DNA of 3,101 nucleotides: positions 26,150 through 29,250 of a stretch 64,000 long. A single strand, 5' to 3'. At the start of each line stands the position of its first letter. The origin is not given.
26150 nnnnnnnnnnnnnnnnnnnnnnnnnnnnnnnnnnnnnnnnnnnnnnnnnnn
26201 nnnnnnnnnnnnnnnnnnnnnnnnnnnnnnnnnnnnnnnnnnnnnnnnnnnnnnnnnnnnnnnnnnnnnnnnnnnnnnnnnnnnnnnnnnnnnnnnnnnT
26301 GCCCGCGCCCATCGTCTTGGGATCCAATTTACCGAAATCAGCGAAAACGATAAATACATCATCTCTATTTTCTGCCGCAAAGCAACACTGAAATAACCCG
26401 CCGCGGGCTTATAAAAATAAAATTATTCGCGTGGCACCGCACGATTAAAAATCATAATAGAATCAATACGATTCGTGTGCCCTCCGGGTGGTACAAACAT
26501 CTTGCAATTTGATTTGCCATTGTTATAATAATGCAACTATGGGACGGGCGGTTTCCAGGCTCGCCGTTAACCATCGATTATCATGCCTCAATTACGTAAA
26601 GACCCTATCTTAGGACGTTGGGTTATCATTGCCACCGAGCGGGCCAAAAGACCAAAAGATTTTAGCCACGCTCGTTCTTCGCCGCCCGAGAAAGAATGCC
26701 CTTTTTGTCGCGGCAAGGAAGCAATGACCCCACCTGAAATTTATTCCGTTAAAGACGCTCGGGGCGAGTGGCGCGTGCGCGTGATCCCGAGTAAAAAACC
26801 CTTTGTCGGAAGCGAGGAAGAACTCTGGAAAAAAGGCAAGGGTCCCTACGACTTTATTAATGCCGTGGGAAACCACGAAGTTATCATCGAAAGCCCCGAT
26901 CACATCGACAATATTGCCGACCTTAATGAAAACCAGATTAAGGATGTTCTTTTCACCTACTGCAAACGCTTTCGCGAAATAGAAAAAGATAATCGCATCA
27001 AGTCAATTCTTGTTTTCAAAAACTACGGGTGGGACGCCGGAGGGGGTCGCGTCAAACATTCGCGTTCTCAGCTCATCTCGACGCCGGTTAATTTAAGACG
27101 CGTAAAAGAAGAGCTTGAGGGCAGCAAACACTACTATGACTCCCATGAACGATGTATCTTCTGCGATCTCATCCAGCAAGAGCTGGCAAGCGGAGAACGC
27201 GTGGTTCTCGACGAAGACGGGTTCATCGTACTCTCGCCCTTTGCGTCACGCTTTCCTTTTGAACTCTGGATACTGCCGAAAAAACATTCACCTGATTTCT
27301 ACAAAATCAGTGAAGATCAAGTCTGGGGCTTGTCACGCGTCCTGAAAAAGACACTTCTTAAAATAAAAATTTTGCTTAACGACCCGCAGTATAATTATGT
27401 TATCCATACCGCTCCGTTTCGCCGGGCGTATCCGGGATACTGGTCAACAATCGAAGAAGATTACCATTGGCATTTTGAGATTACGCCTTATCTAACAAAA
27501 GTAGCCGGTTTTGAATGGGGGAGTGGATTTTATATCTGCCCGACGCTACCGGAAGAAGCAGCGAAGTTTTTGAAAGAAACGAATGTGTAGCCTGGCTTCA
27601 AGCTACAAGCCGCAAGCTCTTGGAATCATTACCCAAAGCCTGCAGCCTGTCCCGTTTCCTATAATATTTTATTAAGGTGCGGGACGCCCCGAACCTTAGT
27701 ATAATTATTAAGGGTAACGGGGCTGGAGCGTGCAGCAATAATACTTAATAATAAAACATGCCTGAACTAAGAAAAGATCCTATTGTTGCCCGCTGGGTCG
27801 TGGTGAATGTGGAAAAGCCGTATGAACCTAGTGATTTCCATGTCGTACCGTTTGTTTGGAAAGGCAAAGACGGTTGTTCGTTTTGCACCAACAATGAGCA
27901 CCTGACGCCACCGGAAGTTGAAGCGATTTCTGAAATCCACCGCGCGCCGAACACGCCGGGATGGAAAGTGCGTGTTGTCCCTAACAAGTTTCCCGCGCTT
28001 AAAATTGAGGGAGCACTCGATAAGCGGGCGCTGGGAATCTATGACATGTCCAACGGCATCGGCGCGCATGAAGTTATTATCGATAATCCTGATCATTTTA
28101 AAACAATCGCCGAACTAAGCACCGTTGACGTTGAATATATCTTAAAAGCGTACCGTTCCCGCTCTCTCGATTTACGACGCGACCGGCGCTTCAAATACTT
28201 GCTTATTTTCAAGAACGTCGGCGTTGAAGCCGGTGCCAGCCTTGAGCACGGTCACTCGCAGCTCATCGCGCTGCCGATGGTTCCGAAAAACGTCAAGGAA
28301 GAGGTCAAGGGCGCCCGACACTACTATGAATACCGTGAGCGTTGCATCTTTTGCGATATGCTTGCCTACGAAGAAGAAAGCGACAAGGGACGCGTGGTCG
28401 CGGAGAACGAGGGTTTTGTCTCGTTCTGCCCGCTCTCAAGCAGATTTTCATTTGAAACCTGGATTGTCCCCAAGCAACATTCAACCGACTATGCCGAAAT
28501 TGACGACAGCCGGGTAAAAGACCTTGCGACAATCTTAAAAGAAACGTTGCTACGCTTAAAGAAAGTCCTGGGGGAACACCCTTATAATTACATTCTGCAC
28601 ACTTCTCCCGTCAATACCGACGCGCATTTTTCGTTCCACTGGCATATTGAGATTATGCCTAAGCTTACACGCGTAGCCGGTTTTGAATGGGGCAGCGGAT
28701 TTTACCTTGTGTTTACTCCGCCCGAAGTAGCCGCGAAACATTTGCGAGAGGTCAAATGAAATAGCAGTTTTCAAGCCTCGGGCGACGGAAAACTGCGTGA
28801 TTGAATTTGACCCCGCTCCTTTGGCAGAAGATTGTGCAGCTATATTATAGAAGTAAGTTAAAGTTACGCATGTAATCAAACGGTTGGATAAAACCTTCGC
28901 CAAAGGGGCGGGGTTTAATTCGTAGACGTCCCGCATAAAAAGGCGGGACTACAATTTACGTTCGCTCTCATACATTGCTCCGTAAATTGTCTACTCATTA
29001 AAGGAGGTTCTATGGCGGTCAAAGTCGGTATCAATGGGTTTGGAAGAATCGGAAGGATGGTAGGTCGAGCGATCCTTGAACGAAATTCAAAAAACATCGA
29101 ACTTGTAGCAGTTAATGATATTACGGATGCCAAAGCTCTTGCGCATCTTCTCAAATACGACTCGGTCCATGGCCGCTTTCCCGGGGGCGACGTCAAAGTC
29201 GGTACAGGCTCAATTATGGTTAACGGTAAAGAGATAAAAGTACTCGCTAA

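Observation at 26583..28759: Tandem GalT-family paralogs, the first with Arg replacing the nucleophilic histidine (HSRSQ vs HGHSQ)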

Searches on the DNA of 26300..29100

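Call 48: search_rna_families(source=window, start=26300, end=29100, threshold=evalue, max_evalue=1)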
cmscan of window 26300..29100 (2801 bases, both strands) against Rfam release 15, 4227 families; matches with E-value up to 1: 3.
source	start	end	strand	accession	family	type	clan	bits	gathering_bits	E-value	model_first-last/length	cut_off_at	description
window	28799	28925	-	RF00445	MIR399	Gene; miRNA;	-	23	57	0.046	1-117/117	no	mir-399 microRNA precursor family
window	28799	28925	+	RF00445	MIR399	Gene; miRNA;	-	21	57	0.18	1-117/117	no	mir-399 microRNA precursor family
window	26559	26633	-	RF01129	sR44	Gene; snRNA; snoRNA; CD-box;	-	16.4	45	0.71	1-55/55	no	Small nucleolar RNA sR44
